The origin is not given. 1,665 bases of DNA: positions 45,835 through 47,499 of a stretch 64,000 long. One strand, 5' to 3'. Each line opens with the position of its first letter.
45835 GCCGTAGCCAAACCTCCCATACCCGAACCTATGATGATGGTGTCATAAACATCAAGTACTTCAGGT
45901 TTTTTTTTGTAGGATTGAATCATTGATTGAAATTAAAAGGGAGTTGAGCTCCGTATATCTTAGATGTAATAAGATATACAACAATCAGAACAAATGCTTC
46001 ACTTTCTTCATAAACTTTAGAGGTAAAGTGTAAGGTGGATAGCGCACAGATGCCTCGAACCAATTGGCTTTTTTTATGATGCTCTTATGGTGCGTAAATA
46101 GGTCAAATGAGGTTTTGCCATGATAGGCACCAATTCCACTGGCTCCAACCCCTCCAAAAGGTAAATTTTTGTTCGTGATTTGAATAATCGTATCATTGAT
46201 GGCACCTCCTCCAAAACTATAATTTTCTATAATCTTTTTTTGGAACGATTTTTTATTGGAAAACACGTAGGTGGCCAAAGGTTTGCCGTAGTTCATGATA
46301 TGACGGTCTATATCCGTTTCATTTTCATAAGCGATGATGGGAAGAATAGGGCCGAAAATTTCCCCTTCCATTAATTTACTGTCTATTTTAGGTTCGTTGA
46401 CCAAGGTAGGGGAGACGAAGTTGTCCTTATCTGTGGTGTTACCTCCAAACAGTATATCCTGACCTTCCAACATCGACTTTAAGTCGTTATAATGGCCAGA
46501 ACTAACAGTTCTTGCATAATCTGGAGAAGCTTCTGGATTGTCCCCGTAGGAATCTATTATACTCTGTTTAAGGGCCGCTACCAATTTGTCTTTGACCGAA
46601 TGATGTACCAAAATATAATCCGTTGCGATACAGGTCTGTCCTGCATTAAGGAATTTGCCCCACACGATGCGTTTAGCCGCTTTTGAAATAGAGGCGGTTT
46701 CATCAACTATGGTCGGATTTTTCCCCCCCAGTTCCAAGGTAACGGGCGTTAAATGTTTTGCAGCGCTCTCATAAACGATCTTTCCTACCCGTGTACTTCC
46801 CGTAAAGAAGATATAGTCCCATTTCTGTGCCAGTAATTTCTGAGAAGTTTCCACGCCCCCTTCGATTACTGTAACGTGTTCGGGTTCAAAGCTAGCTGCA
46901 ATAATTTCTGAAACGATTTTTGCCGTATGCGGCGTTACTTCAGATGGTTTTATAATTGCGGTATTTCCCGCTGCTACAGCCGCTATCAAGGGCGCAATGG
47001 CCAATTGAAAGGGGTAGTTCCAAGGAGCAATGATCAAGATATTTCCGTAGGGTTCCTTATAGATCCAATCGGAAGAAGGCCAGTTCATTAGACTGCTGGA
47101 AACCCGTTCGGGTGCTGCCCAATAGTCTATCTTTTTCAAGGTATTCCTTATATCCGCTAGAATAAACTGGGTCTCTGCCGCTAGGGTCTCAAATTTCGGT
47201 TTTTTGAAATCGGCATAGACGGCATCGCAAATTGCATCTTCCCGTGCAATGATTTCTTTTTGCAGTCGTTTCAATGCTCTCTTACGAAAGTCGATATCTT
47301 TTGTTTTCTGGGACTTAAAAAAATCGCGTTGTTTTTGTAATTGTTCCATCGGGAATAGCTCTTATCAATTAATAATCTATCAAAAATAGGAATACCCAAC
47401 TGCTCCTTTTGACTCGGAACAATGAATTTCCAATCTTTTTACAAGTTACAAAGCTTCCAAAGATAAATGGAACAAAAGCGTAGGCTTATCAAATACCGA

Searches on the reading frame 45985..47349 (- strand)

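Call 4: search_protein_families(library=pfam, proteins=[window:45985-47349:-])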
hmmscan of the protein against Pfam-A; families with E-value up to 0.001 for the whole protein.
window:45985-47349:- (454 aa): 1 family
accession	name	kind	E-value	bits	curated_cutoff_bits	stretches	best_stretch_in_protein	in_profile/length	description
PF00171.27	Aldedh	-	9.4e-84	282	23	1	9-424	40-461/461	Aldehyde dehydrogenase family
